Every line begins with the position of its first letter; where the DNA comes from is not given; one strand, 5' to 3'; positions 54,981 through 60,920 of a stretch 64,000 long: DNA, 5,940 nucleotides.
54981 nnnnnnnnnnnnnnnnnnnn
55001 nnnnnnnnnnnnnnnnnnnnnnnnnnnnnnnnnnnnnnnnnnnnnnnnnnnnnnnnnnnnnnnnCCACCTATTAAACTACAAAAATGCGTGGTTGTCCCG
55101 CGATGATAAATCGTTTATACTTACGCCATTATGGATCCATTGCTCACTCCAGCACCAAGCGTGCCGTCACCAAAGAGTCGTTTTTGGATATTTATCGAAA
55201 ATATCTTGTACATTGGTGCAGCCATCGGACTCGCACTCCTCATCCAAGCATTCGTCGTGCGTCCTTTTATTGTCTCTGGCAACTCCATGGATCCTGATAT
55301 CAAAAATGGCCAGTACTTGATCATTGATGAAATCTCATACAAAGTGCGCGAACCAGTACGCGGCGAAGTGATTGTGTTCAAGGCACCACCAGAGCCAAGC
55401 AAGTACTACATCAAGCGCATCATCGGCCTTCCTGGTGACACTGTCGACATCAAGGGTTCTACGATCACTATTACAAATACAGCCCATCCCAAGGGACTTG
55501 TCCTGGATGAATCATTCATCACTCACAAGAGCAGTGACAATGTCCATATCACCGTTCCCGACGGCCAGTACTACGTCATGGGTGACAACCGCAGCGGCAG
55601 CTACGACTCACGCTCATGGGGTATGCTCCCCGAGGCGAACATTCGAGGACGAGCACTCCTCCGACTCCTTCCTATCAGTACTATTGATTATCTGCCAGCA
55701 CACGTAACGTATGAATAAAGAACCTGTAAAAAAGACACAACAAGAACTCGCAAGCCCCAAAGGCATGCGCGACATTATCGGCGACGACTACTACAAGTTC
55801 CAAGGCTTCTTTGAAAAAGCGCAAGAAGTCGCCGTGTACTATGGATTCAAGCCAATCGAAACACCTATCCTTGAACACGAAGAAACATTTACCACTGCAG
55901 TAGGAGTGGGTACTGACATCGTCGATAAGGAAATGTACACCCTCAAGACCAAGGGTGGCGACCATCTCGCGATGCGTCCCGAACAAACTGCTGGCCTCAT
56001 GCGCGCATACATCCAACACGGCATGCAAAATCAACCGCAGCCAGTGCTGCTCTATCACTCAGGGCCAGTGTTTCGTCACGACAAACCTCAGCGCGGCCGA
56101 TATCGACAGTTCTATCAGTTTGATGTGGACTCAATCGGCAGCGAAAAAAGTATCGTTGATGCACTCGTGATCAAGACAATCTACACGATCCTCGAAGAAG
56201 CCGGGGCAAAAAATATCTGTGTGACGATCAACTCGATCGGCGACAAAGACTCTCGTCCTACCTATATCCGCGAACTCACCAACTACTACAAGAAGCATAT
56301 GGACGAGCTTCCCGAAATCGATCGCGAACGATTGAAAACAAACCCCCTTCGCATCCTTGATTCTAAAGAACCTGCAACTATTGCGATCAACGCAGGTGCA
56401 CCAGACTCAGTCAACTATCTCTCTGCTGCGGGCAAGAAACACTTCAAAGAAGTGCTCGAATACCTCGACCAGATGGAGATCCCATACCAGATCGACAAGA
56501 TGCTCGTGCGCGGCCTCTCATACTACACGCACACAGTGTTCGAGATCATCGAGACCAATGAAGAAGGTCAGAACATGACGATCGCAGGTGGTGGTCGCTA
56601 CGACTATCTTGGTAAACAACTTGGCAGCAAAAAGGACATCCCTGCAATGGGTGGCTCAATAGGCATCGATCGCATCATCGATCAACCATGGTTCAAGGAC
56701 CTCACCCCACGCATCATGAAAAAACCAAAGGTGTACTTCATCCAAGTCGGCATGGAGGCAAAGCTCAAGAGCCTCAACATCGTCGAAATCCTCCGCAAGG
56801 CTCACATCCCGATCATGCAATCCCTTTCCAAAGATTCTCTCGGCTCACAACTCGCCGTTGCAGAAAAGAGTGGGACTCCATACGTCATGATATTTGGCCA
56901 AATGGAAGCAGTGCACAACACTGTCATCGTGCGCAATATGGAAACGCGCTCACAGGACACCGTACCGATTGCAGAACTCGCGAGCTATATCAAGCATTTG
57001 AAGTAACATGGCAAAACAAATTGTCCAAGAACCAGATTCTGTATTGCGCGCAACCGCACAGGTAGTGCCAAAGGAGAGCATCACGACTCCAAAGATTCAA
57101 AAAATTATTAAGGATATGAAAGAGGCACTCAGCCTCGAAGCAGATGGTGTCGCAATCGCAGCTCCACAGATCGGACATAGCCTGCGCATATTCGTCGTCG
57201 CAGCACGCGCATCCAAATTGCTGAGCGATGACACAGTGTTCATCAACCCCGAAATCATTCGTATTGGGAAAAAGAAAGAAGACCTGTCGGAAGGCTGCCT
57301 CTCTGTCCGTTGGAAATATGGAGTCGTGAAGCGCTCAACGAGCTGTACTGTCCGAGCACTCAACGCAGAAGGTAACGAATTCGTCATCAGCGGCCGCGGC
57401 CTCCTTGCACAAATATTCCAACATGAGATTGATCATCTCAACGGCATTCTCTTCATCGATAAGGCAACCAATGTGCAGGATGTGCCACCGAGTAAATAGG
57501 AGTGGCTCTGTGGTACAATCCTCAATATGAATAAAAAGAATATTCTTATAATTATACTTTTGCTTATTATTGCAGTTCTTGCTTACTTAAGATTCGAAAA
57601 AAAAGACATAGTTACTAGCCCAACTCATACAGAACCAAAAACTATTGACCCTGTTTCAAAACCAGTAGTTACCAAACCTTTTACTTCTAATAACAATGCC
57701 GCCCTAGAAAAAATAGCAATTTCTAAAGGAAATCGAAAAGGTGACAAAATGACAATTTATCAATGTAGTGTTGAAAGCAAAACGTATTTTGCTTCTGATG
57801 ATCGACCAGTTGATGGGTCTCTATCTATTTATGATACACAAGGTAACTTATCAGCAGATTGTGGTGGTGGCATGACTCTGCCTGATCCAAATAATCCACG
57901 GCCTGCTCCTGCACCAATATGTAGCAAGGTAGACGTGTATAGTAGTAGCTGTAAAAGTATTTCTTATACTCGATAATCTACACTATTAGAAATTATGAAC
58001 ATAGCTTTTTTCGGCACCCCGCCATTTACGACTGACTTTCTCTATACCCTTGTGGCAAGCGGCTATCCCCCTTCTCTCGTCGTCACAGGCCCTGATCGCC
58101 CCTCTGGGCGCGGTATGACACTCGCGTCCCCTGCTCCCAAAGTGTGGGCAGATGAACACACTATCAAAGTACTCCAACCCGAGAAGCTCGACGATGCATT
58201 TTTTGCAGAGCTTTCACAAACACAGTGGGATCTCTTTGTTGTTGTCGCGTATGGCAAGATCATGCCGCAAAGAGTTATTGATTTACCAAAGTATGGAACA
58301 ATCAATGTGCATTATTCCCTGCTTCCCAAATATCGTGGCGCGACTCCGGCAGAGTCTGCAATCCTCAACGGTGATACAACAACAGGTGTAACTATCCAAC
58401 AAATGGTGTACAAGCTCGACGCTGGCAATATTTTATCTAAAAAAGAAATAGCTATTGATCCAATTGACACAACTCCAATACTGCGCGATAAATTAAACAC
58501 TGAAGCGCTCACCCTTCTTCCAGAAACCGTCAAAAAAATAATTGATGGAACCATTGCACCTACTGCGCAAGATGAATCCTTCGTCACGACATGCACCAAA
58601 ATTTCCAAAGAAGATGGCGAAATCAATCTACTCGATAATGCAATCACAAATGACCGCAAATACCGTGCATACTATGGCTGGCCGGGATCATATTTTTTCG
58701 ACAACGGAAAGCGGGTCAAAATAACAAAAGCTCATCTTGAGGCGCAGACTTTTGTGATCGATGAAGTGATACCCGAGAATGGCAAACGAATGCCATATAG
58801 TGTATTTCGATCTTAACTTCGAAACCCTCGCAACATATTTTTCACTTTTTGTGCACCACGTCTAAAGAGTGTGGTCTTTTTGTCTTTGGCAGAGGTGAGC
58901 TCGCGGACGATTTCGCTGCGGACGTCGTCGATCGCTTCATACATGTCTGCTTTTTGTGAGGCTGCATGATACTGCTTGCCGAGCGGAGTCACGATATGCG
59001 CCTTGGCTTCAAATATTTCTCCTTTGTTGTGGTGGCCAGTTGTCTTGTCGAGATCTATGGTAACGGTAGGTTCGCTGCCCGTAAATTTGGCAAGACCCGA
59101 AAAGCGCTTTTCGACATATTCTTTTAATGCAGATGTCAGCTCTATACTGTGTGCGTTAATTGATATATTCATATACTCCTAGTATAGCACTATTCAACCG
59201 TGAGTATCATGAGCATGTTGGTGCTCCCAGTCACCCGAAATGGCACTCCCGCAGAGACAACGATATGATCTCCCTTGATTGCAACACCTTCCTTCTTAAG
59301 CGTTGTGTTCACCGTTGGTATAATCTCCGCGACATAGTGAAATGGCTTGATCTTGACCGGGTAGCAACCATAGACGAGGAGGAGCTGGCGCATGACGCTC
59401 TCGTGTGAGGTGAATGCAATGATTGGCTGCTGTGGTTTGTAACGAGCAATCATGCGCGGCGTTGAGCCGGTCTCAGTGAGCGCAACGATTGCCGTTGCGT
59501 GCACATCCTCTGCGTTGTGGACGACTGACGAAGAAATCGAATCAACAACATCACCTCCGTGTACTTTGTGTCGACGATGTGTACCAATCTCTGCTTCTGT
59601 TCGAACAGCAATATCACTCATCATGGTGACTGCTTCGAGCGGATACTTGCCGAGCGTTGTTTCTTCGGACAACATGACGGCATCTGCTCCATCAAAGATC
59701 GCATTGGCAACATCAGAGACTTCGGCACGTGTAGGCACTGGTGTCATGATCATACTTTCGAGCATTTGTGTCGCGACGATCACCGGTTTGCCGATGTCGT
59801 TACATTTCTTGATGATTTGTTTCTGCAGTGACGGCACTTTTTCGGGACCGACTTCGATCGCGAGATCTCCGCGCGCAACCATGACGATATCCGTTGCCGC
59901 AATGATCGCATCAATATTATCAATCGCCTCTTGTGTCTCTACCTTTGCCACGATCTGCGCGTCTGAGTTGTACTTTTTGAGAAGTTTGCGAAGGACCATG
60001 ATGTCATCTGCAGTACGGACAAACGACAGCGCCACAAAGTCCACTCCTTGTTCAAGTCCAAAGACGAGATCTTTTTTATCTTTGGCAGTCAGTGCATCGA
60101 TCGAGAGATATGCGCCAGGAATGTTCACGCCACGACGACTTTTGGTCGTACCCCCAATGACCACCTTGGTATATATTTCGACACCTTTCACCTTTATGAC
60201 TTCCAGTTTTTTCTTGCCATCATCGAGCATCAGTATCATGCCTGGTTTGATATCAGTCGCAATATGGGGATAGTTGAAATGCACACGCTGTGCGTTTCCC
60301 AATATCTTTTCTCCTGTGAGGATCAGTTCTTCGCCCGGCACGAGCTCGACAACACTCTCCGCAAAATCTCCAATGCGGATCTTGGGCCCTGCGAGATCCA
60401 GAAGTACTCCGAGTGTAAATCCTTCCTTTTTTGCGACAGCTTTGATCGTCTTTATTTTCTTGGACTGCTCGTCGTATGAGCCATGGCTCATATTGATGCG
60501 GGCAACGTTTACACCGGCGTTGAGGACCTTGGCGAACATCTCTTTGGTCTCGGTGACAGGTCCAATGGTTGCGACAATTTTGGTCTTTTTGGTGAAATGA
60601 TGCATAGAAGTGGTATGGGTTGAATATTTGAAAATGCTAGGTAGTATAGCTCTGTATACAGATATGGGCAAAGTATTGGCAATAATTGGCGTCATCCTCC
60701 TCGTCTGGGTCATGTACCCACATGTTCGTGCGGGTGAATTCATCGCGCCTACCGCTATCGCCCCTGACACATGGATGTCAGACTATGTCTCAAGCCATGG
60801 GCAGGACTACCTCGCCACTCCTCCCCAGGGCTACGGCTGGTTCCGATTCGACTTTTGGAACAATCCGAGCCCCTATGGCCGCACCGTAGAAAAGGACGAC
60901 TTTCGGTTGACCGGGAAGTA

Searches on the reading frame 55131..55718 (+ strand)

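Call 8: search_protein_families(library=pfam, proteins=[window:55131-55718:+], max_evalue=0.001)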
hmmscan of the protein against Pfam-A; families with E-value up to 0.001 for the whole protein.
window:55131-55718:+ (195 aa): 2 families
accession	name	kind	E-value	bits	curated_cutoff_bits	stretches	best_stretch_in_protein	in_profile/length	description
PF10502.14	Peptidase_S26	-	4.8e-45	154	22.9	1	23-178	3-166/168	Signal peptidase, peptidase S26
PF00717.28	Peptidase_S24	-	6e-05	23.2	23.3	1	47-107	39-91/116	Peptidase S24-like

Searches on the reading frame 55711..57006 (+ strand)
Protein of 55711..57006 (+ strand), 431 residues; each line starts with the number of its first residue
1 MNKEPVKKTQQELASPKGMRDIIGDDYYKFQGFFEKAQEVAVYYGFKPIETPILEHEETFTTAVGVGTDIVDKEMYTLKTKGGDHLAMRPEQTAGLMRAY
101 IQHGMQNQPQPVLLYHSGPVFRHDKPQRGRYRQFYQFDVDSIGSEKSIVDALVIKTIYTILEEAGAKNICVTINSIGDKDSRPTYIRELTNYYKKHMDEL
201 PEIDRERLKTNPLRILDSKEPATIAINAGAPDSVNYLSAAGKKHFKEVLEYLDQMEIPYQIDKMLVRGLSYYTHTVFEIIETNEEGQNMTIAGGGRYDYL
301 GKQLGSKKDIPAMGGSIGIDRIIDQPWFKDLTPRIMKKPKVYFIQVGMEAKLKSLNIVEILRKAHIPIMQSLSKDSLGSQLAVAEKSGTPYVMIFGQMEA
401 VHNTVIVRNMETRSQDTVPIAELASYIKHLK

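Call 8: search_protein_families(library=pfam, proteins=[window:55711-57006:+], max_evalue=0.001)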
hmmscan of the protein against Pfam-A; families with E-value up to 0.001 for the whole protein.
window:55711-57006:+ (431 aa): 3 families
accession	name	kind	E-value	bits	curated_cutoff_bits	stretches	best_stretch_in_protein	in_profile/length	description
PF13393.11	tRNA-synt_His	-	3.3e-33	115.7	25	1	18-322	1-308/308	Histidyl-tRNA synthetase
PF00587.30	tRNA-synt_2b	-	1e-13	52.2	29.3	1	76-305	1-146/179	tRNA synthetase class II core domain (G, H, P, S and T)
PF03129.25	HGTP_anticodon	-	4.8e-12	46.3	21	1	340-429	1-93/94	Anticodon binding domain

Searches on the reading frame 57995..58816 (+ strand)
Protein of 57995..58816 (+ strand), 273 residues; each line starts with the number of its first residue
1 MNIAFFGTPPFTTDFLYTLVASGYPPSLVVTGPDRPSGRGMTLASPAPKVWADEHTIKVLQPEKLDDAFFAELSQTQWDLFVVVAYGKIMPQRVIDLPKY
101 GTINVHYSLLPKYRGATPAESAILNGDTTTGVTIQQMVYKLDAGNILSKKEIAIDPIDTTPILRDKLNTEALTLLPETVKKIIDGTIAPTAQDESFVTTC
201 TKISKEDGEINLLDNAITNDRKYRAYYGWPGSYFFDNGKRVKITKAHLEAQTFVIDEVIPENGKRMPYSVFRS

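Call 8: search_protein_families(library=pfam, proteins=[window:57995-58816:+], max_evalue=0.001)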
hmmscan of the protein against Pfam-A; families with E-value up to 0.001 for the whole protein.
window:57995-58816:+ (273 aa): 2 families
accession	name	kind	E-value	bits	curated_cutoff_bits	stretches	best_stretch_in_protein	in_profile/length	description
PF00551.24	Formyl_trans_N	-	4.1e-33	115.1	26.1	1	1-179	1-181/181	Formyl transferase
PF02911.23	Formyl_trans_C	-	9.2e-10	39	21.1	1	202-252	1-51/100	Formyl transferase, C-terminal domain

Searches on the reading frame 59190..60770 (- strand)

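Call 8: search_protein_families(library=pfam, proteins=[window:59190-60770:-], max_evalue=0.001)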
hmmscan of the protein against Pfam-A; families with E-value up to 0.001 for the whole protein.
window:59190-60770:- (526 aa): 3 families
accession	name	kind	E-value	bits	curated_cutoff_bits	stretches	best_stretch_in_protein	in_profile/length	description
PF00224.27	PK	-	2.7e-115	385.4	30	1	61-381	2-328/328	Pyruvate kinase, barrel domain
PF02887.21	PK_C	-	2.6e-32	111.7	28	1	410-522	1-113/114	Pyruvate kinase, alpha/beta domain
PF03328.21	HpcH_HpaI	-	2.4e-05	24.2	25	1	232-310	75-161/221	HpcH/HpaI aldolase/citrate lyase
